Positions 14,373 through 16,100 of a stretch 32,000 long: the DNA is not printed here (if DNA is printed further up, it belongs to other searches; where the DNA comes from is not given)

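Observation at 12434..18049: Head module without packaging machinery, suggesting a capsid-forming satellite-like element or a domesticated remnant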

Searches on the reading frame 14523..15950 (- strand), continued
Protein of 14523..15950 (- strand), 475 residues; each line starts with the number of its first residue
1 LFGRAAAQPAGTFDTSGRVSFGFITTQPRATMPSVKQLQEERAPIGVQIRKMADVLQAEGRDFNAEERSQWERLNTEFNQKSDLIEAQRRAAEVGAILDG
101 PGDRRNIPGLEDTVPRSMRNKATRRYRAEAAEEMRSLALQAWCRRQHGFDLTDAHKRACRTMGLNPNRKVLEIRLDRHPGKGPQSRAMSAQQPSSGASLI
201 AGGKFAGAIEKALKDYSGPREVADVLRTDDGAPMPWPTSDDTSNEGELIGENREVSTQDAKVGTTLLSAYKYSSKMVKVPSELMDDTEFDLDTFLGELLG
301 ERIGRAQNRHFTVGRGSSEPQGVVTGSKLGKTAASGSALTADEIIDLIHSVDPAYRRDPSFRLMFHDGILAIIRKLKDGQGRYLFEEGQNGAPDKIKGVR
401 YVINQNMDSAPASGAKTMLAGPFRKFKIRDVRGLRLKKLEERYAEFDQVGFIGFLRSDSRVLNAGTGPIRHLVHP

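Call 47: find_related_loci(query=A2, collection=metagenome_contigs, flank=10000)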
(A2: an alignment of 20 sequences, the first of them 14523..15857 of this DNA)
Query A2 (444 aa) in metagenome_contigs; peptide patterns used: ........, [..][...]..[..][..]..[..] (x = any residue, [..] = any of these).
600 stretches matched a pattern (row limit reached: there are more); 538 encode a relative of the query (tblastn E <= 1e-3); the best 80 are kept; 80 distinct loci.
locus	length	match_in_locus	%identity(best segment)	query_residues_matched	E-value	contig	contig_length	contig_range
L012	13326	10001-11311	54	1-443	1e-148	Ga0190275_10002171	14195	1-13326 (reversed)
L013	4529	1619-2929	44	3-443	5e-118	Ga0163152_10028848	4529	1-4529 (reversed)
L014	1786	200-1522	45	5-444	3e-117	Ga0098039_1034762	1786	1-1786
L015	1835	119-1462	43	3-443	7e-117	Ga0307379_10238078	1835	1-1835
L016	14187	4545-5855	43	1-443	8e-105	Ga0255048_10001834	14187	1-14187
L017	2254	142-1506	41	1-443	2e-110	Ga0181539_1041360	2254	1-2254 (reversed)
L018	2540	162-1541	39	1-441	6e-109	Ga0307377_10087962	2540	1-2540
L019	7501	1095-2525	40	1-441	3e-103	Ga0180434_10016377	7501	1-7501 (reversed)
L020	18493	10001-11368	43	3-443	6e-103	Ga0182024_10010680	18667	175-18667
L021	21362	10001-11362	41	2-443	4e-101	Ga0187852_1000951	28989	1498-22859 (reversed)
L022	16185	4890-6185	40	3-443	2e-100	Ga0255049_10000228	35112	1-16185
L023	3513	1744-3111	41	3-443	2e-101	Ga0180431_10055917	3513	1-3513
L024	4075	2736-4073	41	1-431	4e-100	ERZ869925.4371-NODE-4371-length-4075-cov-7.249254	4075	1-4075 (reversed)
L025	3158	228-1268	47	100-443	2e-100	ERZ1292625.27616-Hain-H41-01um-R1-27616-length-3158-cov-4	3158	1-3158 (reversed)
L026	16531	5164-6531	40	3-443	3e-98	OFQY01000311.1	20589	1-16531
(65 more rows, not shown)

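Call 51: search_protein_families(library=pfam, max_evalue=1, proteins=[L007:3029-3271:+, L005:1805-2053:+, L007:2707-2907:+, L007:108-2150:+, L007:5701-6210:+, L007:16364-16744:+, L007:10120-10530:+, L007:10598-10936:+])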
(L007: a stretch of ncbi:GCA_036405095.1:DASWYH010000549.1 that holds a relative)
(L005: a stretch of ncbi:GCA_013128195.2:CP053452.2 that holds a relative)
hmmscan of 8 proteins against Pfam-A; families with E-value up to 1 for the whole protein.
L007:3029-3271:+ (80 aa): 1 family
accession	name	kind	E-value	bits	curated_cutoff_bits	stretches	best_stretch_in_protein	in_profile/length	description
PF21179.3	BldD-like_C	-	0.018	15.3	27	1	2-25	21-44/70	DNA-binding protein BldD-like, C-terminal domain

L005:1805-2053:+ (82 aa): 0 families

L007:2707-2907:+ (66 aa): 0 families

L007:108-2150:+ (680 aa): 0 families

L007:5701-6210:+ (169 aa): 0 families

L007:16364-16744:+ (126 aa): 0 families

L007:10120-10530:+ (136 aa): 0 families

L007:10598-10936:+ (112 aa): 3 families
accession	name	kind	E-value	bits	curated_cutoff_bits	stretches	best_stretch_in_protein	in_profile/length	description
PF23843.2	DUF7210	-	0.044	13.8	27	1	18-37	17-36/38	Domain of unknown function (DUF7210)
PF11462.14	DUF3203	-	0.14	12.8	25.4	1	19-41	44-65/74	Protein of unknown function (DUF3203)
PF23976.1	DUF7302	-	0.96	10.3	24.9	0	20-80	9-59/61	Family of unknown function (DUF7302)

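Call 52: find_encoding_contigs(protein=P0012, flank=10000, max_places=3)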
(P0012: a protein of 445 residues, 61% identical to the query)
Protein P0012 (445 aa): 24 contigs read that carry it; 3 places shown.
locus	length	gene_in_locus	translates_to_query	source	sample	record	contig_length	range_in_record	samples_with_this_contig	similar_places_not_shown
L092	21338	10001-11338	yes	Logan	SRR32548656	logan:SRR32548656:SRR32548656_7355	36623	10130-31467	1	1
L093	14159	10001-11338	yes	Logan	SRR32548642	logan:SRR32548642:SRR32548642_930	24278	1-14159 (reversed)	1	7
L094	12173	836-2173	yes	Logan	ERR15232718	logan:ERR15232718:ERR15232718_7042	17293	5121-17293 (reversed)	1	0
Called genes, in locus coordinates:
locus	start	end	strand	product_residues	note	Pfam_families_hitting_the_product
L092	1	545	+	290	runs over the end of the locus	PF01555:N6_N4_Mtase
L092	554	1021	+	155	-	-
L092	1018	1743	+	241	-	-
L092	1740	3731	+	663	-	-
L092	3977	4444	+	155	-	-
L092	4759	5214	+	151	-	PF05119:Terminase_4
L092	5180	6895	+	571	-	PF03354:TerL_ATPase, PF20441:TerL_nuclease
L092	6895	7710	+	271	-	PF01555:N6_N4_Mtase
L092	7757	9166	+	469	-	PF04860:Phage_portal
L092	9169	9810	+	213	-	PF04586:Peptidase_S78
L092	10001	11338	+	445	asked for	PF05065:Phage_capsid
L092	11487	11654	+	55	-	-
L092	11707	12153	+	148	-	-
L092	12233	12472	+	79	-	-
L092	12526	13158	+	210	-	PF05135:Phage_connect_1 (faint)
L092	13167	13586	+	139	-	-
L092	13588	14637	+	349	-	-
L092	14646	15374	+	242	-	-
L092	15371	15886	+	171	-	-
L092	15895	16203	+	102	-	-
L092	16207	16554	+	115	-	PF05521:Phage_HCP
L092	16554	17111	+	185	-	PF04883:HK97-gp10_like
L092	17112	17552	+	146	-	PF11367:Tail_completion_gp17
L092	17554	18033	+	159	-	-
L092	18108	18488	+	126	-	-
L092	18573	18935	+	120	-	PF06222:Phage_TAC_1 (weak)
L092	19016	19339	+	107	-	PF06223:Phage_tail_T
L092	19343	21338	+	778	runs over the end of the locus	PF20155:TMP_3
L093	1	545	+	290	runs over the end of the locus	PF01555:N6_N4_Mtase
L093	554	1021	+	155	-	-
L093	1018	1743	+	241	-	-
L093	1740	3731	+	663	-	-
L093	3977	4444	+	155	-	-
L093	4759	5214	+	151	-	PF05119:Terminase_4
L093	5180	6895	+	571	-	PF03354:TerL_ATPase, PF20441:TerL_nuclease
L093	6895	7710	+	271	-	PF01555:N6_N4_Mtase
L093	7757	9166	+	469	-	PF04860:Phage_portal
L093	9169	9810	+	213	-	PF04586:Peptidase_S78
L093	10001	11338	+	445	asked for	PF05065:Phage_capsid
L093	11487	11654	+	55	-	-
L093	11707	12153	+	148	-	-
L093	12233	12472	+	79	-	-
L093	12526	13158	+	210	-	PF05135:Phage_connect_1 (faint)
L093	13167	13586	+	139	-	-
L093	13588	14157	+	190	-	?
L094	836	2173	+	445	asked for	PF05065:Phage_capsid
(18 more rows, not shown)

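Call 53: find_encoding_contigs(protein=P0005, flank=10000, max_places=2)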
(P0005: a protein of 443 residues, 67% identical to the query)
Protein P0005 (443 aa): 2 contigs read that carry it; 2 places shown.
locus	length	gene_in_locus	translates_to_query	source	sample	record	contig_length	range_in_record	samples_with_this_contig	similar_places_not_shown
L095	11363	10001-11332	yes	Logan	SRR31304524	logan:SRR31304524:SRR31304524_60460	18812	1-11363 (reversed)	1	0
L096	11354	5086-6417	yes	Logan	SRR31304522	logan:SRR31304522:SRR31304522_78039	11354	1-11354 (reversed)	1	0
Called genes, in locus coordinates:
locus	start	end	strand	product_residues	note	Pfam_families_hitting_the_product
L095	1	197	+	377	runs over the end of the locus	PF00712:DNA_pol3_beta, PF02767:DNA_pol3_beta_2, PF02768:DNA_pol3_beta_3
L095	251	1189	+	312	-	PF07505:DUF5131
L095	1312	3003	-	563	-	PF13175:AAA_15 (faint), PF13476:AAA_23 (faint)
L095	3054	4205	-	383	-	PF14130:Cap4_nuclease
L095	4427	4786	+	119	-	PF01844:HNH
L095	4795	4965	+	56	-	-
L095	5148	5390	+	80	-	-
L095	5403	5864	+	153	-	PF05119:Terminase_4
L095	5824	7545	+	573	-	PF03354:TerL_ATPase, PF20441:TerL_nuclease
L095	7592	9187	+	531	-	PF04860:Phage_portal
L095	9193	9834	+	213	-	PF04586:Peptidase_S78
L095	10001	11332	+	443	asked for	PF05065:Phage_capsid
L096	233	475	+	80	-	-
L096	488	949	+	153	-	PF05119:Terminase_4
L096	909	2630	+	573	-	PF03354:TerL_ATPase, PF20441:TerL_nuclease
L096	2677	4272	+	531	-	PF04860:Phage_portal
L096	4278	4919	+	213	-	PF04586:Peptidase_S78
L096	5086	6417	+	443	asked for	PF05065:Phage_capsid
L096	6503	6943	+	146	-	-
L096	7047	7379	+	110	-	-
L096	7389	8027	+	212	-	PF05135:Phage_connect_1 (weak)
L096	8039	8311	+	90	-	-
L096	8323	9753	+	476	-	PF00657:Lipase_GDSL (weak), PF13472:Lipase_GDSL_2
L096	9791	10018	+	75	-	-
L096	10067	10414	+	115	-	PF05521:Phage_HCP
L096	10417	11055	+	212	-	PF04883:HK97-gp10_like (faint)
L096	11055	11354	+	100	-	?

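Call 81: search_dna_similar(query=window:14523-15857:-, collection=phages, mode=protein, max_rows=10)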
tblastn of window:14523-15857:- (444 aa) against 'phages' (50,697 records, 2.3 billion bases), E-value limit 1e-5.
Records with a match: 485; places in all: 488; records where one place covers at least 80% of the query: 74.
Best place of each record, by identity: <60% 485.
By first word of the organism name: Streptococcus 99; Vibrio 88; Ralstonia 57; Staphylococcus 35; Serratia 19; Klebsiella 17; Escherichia 16; Burkholderia 15; Streptomyces 15; Lactobacillus 13; and 44 more.
By host as written in the record: - 108; Ralstonia solanacearum 45; Staphylococcus sp. 17; Serratia marcescens 16; Escherichia coli 13; Streptococcus suis 11; Klebsiella pneumoniae 10; Burkholderia sp. 10; and 193 more.
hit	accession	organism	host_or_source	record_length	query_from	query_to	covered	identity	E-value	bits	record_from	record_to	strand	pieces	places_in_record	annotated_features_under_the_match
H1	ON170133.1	Ralstonia phage YO079_4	Ralstonia solanacearum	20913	3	425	95%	32.6%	6e-47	179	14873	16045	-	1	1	record has no annotation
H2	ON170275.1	Ralstonia phage YO163_4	Ralstonia solanacearum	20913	3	425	95%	32.6%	6e-47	179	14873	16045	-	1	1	record has no annotation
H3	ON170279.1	Ralstonia phage YO164_4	Ralstonia solanacearum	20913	3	425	95%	32.6%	6e-47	179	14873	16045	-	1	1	record has no annotation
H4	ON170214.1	Ralstonia phage YO124_2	Ralstonia solanacearum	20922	3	425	95%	32.6%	4e-46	177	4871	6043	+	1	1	record has no annotation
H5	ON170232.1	Ralstonia phage YO136_1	Ralstonia solanacearum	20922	3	425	95%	32.6%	4e-46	177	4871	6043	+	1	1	record has no annotation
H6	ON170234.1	Ralstonia phage YO137_1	Ralstonia solanacearum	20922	3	425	95%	32.6%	4e-46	177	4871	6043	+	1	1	record has no annotation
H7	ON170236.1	Ralstonia phage YO138_1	Ralstonia solanacearum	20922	3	425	95%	32.6%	4e-46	177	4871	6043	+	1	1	record has no annotation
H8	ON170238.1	Ralstonia phage YO139_1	Ralstonia solanacearum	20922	3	425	95%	32.6%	4e-46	177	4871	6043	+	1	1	record has no annotation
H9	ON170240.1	Ralstonia phage YO140_1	Ralstonia solanacearum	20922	3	425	95%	32.6%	4e-46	177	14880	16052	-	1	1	record has no annotation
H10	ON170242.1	Ralstonia phage YO141_1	Ralstonia solanacearum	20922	3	425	95%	32.6%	4e-46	177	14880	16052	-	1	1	record has no annotation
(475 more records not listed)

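Call 92: find_encoding_contigs(protein=P0029, flank=10000, max_places=2)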
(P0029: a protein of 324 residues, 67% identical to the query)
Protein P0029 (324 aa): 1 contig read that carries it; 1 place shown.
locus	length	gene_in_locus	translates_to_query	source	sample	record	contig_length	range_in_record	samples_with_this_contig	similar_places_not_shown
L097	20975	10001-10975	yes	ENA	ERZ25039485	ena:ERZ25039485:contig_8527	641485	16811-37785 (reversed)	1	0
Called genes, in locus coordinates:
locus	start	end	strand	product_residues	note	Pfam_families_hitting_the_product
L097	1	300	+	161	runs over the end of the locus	PF00589:Phage_integrase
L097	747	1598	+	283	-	-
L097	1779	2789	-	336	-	PF01791:DeoC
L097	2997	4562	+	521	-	PF04734:Ceramidase_alk (faint)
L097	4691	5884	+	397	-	PF26549:Tricorn_N (faint), PF07676:PD40 (faint), PF26550:Tricorn_2nd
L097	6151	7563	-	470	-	PF13546:DDE_5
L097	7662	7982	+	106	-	-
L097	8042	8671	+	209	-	-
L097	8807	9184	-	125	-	-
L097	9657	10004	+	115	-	-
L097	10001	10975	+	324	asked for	PF05065:Phage_capsid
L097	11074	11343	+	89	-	-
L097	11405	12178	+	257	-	PF20155:TMP_3 (faint)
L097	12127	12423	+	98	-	PF01527:HTH_Tnp_1, PF04218:CENP-B_N (faint), PF13542:HTH_Tnp_ISL3 (weak), PF13384:HTH_23 (weak)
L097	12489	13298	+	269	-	PF13276:HTH_21, PF00665:rve, PF13683:rve_3, PF13333:rve_2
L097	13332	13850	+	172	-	-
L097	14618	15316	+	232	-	PF01609:DDE_Tnp_1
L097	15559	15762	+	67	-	PF12728:HTH_17 (weak), PF07618:DUF1580 (weak)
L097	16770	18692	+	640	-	PF19263:DUF5906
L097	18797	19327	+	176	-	-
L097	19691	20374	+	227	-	-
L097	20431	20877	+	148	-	PF13384:HTH_23, PF13518:HTH_28 (weak), PF13551:HTH_29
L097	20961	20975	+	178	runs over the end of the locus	PF13358:DDE_3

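Call 93: find_encoding_contigs(protein=P0037, flank=10000, max_places=2)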
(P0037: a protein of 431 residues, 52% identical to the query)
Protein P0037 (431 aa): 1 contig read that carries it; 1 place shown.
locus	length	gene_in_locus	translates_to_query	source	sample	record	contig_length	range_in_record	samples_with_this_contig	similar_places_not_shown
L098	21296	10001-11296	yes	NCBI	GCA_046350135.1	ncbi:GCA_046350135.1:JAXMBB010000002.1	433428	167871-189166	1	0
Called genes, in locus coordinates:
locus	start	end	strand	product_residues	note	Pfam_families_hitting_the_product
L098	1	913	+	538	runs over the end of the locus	PF14690:Zn_ribbon_ISL3, PF01610:DDE_Tnp_ISL3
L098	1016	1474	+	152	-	PF00665:rve, PF13610:DDE_Tnp_IS240 (weak)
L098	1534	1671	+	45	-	-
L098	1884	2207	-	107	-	-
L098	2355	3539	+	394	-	PF01527:HTH_Tnp_1, PF13518:HTH_28 (faint), PF13276:HTH_21, PF00665:rve, PF13683:rve_3, PF13333:rve_2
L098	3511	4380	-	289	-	-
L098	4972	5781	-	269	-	PF00665:rve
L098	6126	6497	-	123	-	-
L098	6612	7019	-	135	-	-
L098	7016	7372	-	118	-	-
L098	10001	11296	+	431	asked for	PF05065:Phage_capsid, PF25209:Phage_capsid_4 (weak)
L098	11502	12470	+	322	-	PF04542:Sigma70_r2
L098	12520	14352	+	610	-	-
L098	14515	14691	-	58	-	-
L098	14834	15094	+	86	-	-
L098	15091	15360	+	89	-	-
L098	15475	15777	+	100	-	-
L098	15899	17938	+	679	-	-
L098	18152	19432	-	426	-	PF00589:Phage_integrase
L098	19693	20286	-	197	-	-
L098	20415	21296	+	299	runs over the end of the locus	PF07596:SBP_bac_10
